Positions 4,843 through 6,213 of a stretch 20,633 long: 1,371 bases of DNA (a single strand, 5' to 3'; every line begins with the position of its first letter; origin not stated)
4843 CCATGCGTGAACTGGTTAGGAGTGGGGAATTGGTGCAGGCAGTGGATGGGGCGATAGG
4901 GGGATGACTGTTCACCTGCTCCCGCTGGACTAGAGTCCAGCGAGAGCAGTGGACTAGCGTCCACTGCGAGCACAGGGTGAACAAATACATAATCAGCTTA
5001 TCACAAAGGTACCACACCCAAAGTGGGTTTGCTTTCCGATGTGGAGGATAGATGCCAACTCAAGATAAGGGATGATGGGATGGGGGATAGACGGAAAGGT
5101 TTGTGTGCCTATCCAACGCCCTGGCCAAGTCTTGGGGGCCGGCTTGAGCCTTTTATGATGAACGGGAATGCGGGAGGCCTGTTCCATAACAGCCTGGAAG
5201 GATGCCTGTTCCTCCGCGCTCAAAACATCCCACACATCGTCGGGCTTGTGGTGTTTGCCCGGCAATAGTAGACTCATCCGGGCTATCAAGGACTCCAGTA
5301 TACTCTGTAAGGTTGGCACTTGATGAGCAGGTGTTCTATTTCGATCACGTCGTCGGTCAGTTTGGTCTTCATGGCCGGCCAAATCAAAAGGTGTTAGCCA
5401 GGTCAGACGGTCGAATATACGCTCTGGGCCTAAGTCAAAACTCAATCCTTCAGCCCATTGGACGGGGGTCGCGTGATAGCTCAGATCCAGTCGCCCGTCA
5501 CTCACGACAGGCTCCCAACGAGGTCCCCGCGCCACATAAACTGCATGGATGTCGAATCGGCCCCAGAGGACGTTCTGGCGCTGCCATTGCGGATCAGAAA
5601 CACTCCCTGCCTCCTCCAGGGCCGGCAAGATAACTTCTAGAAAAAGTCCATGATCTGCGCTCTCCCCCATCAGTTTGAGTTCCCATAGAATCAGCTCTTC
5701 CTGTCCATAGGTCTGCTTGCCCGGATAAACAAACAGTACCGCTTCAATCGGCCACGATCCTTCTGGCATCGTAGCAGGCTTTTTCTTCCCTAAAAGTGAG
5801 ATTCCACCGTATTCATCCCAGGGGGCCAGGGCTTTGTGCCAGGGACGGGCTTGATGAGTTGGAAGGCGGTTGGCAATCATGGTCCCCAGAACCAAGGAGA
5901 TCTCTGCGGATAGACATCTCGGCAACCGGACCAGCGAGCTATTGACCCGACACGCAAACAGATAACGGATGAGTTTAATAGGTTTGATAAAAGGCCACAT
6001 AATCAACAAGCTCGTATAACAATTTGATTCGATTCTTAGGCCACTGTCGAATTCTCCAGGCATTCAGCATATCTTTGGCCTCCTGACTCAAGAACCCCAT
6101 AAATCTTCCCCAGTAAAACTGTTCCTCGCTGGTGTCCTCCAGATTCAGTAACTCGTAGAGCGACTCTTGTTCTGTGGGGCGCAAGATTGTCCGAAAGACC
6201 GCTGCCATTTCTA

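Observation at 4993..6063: Cas6-like glycine-rich loop (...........) at the C-terminus of the last island gene implies a processed guide RNA, yet no repeat array is present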

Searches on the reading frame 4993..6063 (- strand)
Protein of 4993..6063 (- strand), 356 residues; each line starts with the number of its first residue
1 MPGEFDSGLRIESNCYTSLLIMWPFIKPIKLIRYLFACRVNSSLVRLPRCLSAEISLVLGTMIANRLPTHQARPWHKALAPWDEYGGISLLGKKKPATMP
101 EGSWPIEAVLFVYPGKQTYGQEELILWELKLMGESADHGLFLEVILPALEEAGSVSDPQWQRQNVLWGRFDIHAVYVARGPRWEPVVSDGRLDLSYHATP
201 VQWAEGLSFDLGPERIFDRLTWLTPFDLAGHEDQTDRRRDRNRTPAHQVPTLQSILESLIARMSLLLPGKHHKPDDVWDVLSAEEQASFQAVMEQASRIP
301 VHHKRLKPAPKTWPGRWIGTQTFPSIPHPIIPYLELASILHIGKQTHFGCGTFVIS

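Call 5: search_protein_families(library=pfam, proteins=[window:4993-6063:-], max_evalue=1)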
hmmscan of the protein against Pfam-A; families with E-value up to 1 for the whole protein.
window:4993-6063:- (356 aa): 1 family
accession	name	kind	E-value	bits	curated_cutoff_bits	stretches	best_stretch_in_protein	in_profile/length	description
PF10040.14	CRISPR_Cas6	-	5.5e-07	30.6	25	1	223-352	4-88/89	CRISPR-associated endoribonuclease Cas6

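Call 6: search_protein_families(library=ncbifam, proteins=[window:4993-6063:-], max_evalue=1)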
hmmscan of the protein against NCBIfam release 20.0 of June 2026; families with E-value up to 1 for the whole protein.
window:4993-6063:- (356 aa): 2 families
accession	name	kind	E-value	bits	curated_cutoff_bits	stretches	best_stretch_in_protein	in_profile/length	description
NF049959.1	CRISPR_3_Cas6i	exception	2.6e-95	317.8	160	1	23-228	1-207/207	type III-I CRISPR precrRNA processing endoribonuclease Cas6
NF008679.0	PRK11700.1-2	equivalog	0.0028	17.4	391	1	100-153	87-140/191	VOC family protein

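Call 13: find_homologous_proteins(query=window:4993-6000:-, max_evalue=0.001)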
Query window:4993-6000:- (335 aa): 753 proteins with E <= 0.001 among 4122 candidates; the best 120 are listed.
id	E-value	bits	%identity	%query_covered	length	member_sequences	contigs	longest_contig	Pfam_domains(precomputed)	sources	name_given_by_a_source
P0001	5.2e-231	784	100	100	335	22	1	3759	PF10040.15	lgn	-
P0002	2.4e-190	650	84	100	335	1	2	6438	PF10040.15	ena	-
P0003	3.5e-187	640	82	100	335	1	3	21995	PF10040.15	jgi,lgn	-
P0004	8.0e-187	639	82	100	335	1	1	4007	PF10040.15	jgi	-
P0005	2.9e-185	633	82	100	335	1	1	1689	PF10040.15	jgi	-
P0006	3.3e-185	633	81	100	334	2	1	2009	PF10040.15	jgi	jgi:hypothetical protein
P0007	8.7e-185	632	81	100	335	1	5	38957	PF10040.15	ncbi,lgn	-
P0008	5.6e-184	629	81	100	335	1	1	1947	PF10040.15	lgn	-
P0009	7.1e-184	629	82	100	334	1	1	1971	-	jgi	jgi:hypothetical protein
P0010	4.6e-183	626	81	100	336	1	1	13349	PF10040.15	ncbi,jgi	-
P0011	2.2e-182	624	79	100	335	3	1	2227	PF10040.15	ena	-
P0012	2.7e-182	624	80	100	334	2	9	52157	PF10040.15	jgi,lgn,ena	-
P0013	3.6e-181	620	79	100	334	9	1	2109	PF10040.15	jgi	jgi:hypothetical protein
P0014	6.9e-181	619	79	100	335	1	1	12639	PF10040.15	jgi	jgi:hypothetical protein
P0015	2.7e-180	617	79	100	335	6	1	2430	PF10040.15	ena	-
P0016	3.9e-180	617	79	100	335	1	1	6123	PF10040.15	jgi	jgi:hypothetical protein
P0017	7.1e-180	616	79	100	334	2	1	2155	PF10040.15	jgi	-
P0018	7.5e-180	616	79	100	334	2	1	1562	PF10040.15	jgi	jgi:hypothetical protein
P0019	2.1e-179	614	79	100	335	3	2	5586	PF10040.15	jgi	jgi:hypothetical protein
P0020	1.1e-178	612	79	100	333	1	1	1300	PF10040.15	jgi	jgi:hypothetical protein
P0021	1.2e-178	612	79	100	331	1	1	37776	PF10040.15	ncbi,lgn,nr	ncbi:MAG: CRISPR system precrRNA processing endoribonuclease RAMP protein Cas6 [Chloroflexota bacter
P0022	1.6e-178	611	79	100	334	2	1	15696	PF10040.15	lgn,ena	-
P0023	2.4e-178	611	78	100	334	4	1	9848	PF10040.15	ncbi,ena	-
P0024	3.8e-178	610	77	100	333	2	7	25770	PF10040.15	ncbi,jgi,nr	ncbi:MAG: CRISPR system precrRNA processing endoribonuclease RAMP protein Cas6 [Chloroflexi bacteriu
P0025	5.9e-178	609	78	100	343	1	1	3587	PF10040.15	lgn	-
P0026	6.5e-178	609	78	100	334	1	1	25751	PF10040.15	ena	-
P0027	9.2e-178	609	78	100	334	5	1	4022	PF10040.15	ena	-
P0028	5.6e-177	606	80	100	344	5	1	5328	PF10040.15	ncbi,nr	ncbi:MAG TPA: CRISPR system precrRNA processing endoribonuclease RAMP protein Cas6 [Anaerolineae bac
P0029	6.8e-177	606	78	100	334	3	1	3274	PF10040.15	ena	-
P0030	7.9e-177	606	77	100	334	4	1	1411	PF10040.15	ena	-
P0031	1.5e-176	605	78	100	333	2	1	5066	PF10040.15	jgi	jgi:hypothetical protein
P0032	1.9e-176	604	79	100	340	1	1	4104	PF10040.15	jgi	jgi:hypothetical protein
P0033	5.5e-176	603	78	100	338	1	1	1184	PF10040.15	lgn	-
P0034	6.7e-176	603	78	100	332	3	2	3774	PF10040.15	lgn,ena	-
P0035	7.6e-176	603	77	100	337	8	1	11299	PF10040.15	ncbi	-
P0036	2.8e-175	601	76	100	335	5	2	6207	PF10040.15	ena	-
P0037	7.5e-175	599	77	100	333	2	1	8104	PF10040.15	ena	-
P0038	8.2e-175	599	78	100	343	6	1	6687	PF10040.15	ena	-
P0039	1.0e-174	599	79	100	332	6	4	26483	PF10040.15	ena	-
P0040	1.2e-174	599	77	100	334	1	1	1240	PF10040.15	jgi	-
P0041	1.2e-174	599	77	100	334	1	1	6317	PF10040.15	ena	-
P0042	1.9e-174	598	78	100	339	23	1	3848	PF10040.15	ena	-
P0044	9.2e-174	596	77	100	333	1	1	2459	PF10040.15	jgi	jgi:hypothetical protein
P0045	1.0e-173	596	77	100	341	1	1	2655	PF10040.15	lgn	-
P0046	1.5e-173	595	75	100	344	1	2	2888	PF10040.15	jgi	jgi:hypothetical protein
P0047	1.7e-173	595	76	100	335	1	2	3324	PF10040.15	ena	-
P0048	7.0e-173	593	77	100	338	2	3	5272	PF10040.15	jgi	jgi:hypothetical protein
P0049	8.0e-173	593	75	100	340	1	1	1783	PF10040.15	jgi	jgi:hypothetical protein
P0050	1.3e-172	592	75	100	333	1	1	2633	PF10040.15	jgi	jgi:hypothetical protein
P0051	1.1e-171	589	75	100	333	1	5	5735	PF10040.15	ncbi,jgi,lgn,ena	-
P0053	2.5e-171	588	73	100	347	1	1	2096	PF10040.15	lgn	-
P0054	4.0e-171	587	75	100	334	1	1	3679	PF10040.15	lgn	-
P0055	4.5e-171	587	76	100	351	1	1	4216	PF10040.15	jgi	jgi:hypothetical protein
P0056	6.8e-171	586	75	100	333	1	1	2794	PF10040.15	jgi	-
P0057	2.7e-170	584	76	100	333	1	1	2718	PF10040.15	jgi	jgi:hypothetical protein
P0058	2.8e-170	584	74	100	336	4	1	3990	PF10040.15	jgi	-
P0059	3.0e-170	584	85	88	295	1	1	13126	PF10040.15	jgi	-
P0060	1.3e-169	582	79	93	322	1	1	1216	PF10040.15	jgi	jgi:hypothetical protein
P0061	1.4e-169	582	73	100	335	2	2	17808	PF10040.15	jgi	jgi:hypothetical protein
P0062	1.4e-168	579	75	100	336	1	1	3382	PF10040.15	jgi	-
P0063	1.0e-167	576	75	100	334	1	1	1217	PF10040.15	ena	-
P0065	2.1e-166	571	75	100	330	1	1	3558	PF10040.15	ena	-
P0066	1.2e-165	569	71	100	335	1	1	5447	PF10040.15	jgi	jgi:hypothetical protein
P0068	7.4e-163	560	73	100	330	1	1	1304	PF10040.15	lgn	-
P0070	4.6e-161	554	77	90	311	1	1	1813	PF10040.15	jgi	jgi:hypothetical protein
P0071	4.7e-159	547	81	88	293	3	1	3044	PF10040.15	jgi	jgi:hypothetical protein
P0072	1.4e-157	542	80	88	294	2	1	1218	PF10040.15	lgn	-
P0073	2.0e-157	542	71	100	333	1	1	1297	PF10040.15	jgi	jgi:hypothetical protein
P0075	1.1e-155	536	70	100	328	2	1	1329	PF10040.15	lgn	-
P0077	9.9e-154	530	70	100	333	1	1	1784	PF10040.15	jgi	-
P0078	5.5e-153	527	69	100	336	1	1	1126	PF10040.15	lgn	-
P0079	6.5e-153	527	68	100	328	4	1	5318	PF10040.15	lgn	-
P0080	9.9e-153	526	69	100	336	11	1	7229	PF10040.15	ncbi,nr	ncbi:MAG: CRISPR system precrRNA processing endoribonuclease RAMP protein Cas6 [Anaerolineae bacteri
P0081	1.9e-152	526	70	100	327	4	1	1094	PF10040.15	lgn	-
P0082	3.1e-152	525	68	100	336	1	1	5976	PF10040.15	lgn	-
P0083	7.5e-152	524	69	100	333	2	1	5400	PF10040.15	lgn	-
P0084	8.6e-152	523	69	100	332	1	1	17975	PF10040.15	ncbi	-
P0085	1.9e-151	522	68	100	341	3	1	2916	PF10040.15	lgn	-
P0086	2.4e-151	522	67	100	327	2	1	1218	PF10040.15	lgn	-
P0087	2.4e-151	522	72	100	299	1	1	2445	PF10040.15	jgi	jgi:hypothetical protein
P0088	2.6e-151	522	67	100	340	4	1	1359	PF10040.15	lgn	-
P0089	1.5e-150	519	76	88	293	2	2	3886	PF10040.15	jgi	-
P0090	7.6e-150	517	67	100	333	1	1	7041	PF10040.15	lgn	-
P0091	5.5e-149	514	68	100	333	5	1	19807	PF10040.15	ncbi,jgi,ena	-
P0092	6.2e-149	514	74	88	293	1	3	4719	PF10040.15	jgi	-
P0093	7.6e-149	514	68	100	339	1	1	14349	PF10040.15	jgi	-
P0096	1.6e-146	506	67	100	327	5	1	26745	PF10040.15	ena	-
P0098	2.3e-145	502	68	100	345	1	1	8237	PF10040.15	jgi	jgi:hypothetical protein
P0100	1.0e-143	497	65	100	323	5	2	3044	PF10040.15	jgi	jgi:hypothetical protein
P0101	1.6e-143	496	65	100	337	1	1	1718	PF10040.15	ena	-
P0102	1.8e-143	496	65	100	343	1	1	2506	PF10040.15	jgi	jgi:hypothetical protein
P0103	5.8e-143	494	65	100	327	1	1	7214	PF10040.15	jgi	jgi:hypothetical protein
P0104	1.3e-142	493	65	100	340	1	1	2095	PF10040.15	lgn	-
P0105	1.9e-142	493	64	100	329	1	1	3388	PF10040.15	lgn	-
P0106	3.5e-142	492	65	100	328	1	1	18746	PF10040.15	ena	-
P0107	4.4e-142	491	64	100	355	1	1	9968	PF10040.15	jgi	-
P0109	5.0e-140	485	63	100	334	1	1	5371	PF10040.15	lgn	-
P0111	1.5e-139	483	63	100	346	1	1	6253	PF10040.15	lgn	-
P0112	1.6e-139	483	70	90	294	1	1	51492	-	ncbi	-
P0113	6.1e-139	481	64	100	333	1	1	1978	PF10040.15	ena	-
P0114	7.1e-139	481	64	100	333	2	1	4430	PF10040.15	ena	-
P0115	1.2e-138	480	65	100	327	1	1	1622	PF10040.15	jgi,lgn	-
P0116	3.7e-138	479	63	100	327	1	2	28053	PF10040.15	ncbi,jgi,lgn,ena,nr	ncbi:MAG: hypothetical protein CVU38_02980 [Chloroflexi bacterium HGW-Chloroflexi-1]|nr:MAG: hypothe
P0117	6.2e-138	478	64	100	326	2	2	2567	PF10040.15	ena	-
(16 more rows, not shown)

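Call 16: find_related_loci(query=A1, collection=genome_contigs, flank=10000)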
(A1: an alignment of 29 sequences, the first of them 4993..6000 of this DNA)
Query A1 (335 aa) in genome_contigs; peptide patterns used: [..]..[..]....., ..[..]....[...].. (x = any residue, [..] = any of these).
176 stretches matched a pattern; 126 encode a relative of the query (tblastn E <= 1e-3); the best 80 are kept; 80 distinct loci.
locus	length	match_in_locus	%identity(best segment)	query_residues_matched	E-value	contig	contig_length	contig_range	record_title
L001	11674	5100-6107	81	1-335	0e+0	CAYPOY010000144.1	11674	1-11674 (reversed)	MAG TPA_asm: uncultured Anaerolineales bacterium isolate SRP214966_co5_314 genome assembly, contig: NODE_5240_length_116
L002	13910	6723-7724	80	1-335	0e+0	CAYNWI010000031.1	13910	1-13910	MAG TPA_asm: uncultured Anaerolineae bacterium isolate binchicken_co196_404 genome assembly, contig: NODE_5615_length_13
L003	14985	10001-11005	81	1-335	2e-177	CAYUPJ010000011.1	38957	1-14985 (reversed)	MAG TPA_asm: uncultured Anaerolineae bacterium isolate binchicken_co91_444 genome assembly, contig: NODE_1025_length_389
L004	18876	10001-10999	77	1-335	6e-177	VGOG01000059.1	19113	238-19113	MAG: Chloroflexi bacterium isolate K_DeepCast_250m_m2_317 K_DeepCast_250m_m2_317_Ga0194125_10005557, whole genome shotgu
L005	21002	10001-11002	77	1-335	8e-176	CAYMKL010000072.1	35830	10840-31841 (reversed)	MAG TPA_asm: uncultured Anaerolineae bacterium isolate SRP167671_co1_184 genome assembly, contig: NODE_1305_length_35830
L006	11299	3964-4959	77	1-335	6e-174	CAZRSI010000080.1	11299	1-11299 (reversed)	MAG TPA_asm: uncultured Anaerolineae bacterium isolate binchicken_co6_220 genome assembly, contig: NODE_6934_length_1129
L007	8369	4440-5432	78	1-335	1e-173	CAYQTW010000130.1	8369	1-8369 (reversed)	MAG TPA_asm: uncultured Anaerolineales bacterium isolate binchicken_co355_303 genome assembly, contig: NODE_6746_length_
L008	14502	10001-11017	77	1-335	3e-173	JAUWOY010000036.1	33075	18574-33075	MAG: Chloroflexota bacterium isolate CSMAG_2462 CSMAG_2462_k141_759039_length_33075_cov_17.9071, whole genome shotgun se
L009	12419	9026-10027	76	1-335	4e-173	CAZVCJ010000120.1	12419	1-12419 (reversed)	MAG TPA_asm: uncultured Anaerolineae bacterium isolate SRP178699_co1_610 genome assembly, contig: NODE_6826_length_12419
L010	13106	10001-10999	78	1-335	5e-172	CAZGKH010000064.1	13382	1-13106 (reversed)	MAG TPA_asm: uncultured Anaerolineae bacterium isolate binchicken_co275_239 genome assembly, contig: NODE_6757_length_13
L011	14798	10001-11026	76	1-335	8e-171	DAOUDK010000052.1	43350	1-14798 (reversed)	MAG TPA_asm: Anaerolineae bacterium isolate M42_99 k117_344475, whole genome shotgun sequence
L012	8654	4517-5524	74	1-335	1e-168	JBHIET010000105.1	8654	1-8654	MAG: Anaerolineae bacterium isolate b2.sp2_bin.30 NODE_2839_length_8654_cov_8.431678, whole genome shotgun sequence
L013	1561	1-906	81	34-335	2e-179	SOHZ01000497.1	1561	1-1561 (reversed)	MAG: Anaerolineales bacterium isolate E26_bin7 NODE_12276_length_1561_cov_11.159363, whole genome shotgun sequence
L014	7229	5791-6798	69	1-335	3e-155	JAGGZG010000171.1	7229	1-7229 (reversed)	MAG: Anaerolineae bacterium isolate AUK198 PB_MBMC_152_c_000000000329, whole genome shotgun sequence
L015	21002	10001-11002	69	1-335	2e-154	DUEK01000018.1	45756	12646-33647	MAG TPA_asm: Thermoflexia bacterium isolate G79 Contig18, whole genome shotgun sequence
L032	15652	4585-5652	56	1-335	1e-124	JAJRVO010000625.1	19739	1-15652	MAG: Chloroflexota bacterium isolate Dive96_bin10.46 k141_3183792, whole genome shotgun sequence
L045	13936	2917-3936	54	10-334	1e-114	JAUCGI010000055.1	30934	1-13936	Desulfobacterales bacterium HSG2 NODE_139_length_30934, whole genome shotgun sequence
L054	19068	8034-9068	50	8-335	2e-108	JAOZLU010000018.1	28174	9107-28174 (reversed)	MAG: Desulfobacterales bacterium isolate GMC2_bin_2_sub GMC2_184_length_28174_cov_47.024894, whole genome shotgun sequen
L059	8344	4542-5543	54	8-334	3e-106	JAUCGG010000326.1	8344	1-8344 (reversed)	Desulfococcaceae bacterium HSG8 NODE_539_length_8344, whole genome shotgun sequence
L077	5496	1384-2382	51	5-332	3e-99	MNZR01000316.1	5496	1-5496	MAG: Syntrophobacteraceae bacterium CG2_30_61_12 cg2_3.0_scaffold_15833_c, whole genome shotgun sequence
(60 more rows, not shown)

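Call 20: predict_structure(alignment_id=A1)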
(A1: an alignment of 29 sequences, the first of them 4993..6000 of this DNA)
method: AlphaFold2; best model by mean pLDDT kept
length: 335 residues; sequences in the alignment: 29
mean_pLDDT: 76.5   pTM: 0.76
mean pLDDT of the five models: 76.5, 75.7, 71.3, 62.1, 61.7
residues with pLDDT >= 90: 46; 70-90: 202; 50-70: 59; < 50: 28
segments of 3 or more residues with pLDDT < 50: 1-6, 180-191, 210-218
pLDDT, mean of each block of 10 residues (from residue 1): 51 85 66 77 90 87 69 70 79 74 85 80 87 66 63 80 78 67 42 77 76 47 80 91 72 79 83 94 88 86 90 84 76 87
secondary structure, 60 per line:
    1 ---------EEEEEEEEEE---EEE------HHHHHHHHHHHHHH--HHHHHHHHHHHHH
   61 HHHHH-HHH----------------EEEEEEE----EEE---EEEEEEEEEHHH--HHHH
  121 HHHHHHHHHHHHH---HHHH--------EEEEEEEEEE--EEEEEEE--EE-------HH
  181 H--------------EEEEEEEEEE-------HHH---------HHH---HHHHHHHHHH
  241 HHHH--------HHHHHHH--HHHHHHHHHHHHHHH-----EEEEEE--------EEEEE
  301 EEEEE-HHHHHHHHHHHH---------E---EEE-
elements in order: E10-19 E23-25 H32-45 H48-65 E86-92 E97-99 E103-111 H117-133 H137-140 E149-158 E161-167 E196-205 H231-244 H253-259 H262-276 E282-287 E296-305 H307-318 E332-334
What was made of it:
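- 4993..6000 (-): cas6i: Cas6 endoribonuclease of subtype III-I, 335 aa from the ATG at 6000. The finding's ORF ran to 6063. The gene overlaps cas10i by 26 nt. AF2 model with pLDDT 76.5 and two beta-alpha-beta-beta-alpha-beta units (call 20).
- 5650..5652 (-): Codon of His117 (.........), the only invariant His in the N-terminal RRM and the candidate catalytic residue. It lies at the start of helix 117-133 (call 20).
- On Cas6 endoribonuclease superfamily: The AF2 model (pLDDT 76.5) shows strands and helices in the order beta-alpha-beta-beta-alpha-beta, twice (call 20).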

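Call 39: search_solved_structures(query=A1, max_evalue=10, show_alignments=4)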
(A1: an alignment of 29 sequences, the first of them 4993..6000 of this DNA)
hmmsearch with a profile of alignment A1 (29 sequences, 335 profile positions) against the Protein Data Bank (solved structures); distinct sequences matched with E-value up to 10: 7.
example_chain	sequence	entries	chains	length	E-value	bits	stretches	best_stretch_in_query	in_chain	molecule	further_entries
7wnl_A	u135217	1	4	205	0.031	16.7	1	114-175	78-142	Superoxide dismutase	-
8y17_A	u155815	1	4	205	0.16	14.4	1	114-175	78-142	Superoxide dismutase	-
6m30_A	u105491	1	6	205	0.16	14.3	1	113-175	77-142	Superoxide dismutase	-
5x2j_A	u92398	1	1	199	0.17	14.3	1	114-175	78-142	manganese superoxide dismutase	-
7w6w_A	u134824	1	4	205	0.18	14.2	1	114-175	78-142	Superoxide dismutase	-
7ddw_A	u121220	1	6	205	0.33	13.3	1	114-175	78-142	Superoxide dismutase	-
7wnk_A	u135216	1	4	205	0.38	13.1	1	114-175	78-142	Superoxide dismutase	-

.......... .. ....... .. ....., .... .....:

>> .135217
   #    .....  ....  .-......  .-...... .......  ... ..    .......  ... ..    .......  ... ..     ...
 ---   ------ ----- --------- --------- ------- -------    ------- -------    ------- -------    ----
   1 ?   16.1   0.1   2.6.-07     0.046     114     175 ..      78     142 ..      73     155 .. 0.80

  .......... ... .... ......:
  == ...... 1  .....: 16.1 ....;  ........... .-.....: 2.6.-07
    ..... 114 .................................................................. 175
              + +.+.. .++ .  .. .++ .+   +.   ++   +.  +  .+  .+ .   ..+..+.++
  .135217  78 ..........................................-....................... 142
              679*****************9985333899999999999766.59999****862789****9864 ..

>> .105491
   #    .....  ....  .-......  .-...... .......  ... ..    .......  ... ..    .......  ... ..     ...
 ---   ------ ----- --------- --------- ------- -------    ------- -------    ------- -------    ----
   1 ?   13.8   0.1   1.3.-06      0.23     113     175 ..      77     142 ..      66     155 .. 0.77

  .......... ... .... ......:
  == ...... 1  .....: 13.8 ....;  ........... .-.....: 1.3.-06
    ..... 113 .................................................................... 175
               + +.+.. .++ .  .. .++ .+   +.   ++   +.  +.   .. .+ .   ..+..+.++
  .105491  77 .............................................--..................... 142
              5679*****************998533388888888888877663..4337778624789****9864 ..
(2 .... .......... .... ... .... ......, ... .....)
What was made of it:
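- Closest known: Canonical stand-alone Cas6 endoribonucleases. Different: It has no detectable sequence similarity to any solved Cas6 (call 39) and only 10-17% identity in structural alignments.
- Tried and rejected: It gave only spurious superoxide dismutase hits (call 39).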

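Call 41: search_dna_similar(query=window:4993-6000:-, collection=plasmids, mode=protein, max_evalue=0.001)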
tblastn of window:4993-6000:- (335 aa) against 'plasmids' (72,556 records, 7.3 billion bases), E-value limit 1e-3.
No match.

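Call 42: find_related_loci(query=A1, collection=viral_contigs, flank=10000)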
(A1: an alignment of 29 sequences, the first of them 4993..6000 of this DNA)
Query A1 (335 aa) in viral_contigs; peptide patterns used: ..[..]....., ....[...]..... (x = any residue, [..] = any of these).
36 stretches matched a pattern, but none encodes a relative of the query by tblastn (E <= 1e-3).
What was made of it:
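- No homologues are found on plasmids or viral contigs (calls 41, 42).
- Tried and rejected: No homologues were found (calls 41, 42).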

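Call 43: find_encoding_contigs(protein=P0012, flank=10000, max_places=3)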
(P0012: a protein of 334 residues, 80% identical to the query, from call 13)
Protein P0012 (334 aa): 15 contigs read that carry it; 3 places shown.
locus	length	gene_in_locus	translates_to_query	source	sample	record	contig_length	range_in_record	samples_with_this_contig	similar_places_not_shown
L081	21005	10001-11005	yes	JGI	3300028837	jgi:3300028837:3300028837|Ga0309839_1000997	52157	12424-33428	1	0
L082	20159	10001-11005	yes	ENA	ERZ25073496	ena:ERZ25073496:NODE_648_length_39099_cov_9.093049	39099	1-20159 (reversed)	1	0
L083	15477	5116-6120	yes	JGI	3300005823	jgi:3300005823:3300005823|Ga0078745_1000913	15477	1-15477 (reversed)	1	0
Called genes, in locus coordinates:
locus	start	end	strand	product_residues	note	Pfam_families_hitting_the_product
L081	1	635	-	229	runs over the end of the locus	-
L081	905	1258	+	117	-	-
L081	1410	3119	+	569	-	PF00485:PRK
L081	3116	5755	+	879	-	PF00912:Transgly, PF00905:Transpeptidase, PF06832:BiPBP_C (weak)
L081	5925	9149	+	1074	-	PF03787:RAMPs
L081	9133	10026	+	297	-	-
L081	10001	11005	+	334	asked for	PF10040:CRISPR_Cas6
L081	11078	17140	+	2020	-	PF13205:Big_5, PF11974:bMG3, PF01835:MG2, PF07703:A2M_BRD, PF00207:A2M, PF07678:TED_complement, PF17973:bMG10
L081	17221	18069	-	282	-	-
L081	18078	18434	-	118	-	-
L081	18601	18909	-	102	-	-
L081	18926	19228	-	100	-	PF20114:DUF6504 (weak)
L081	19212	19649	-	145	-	-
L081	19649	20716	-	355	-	PF17854:FtsK_alpha, PF01580:FtsK_SpoIIIE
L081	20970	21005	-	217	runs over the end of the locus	PF01726:LexA_DNA_bind, PF00717:Peptidase_S24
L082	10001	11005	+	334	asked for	PF10040:CRISPR_Cas6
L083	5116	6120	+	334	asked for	PF10040:CRISPR_Cas6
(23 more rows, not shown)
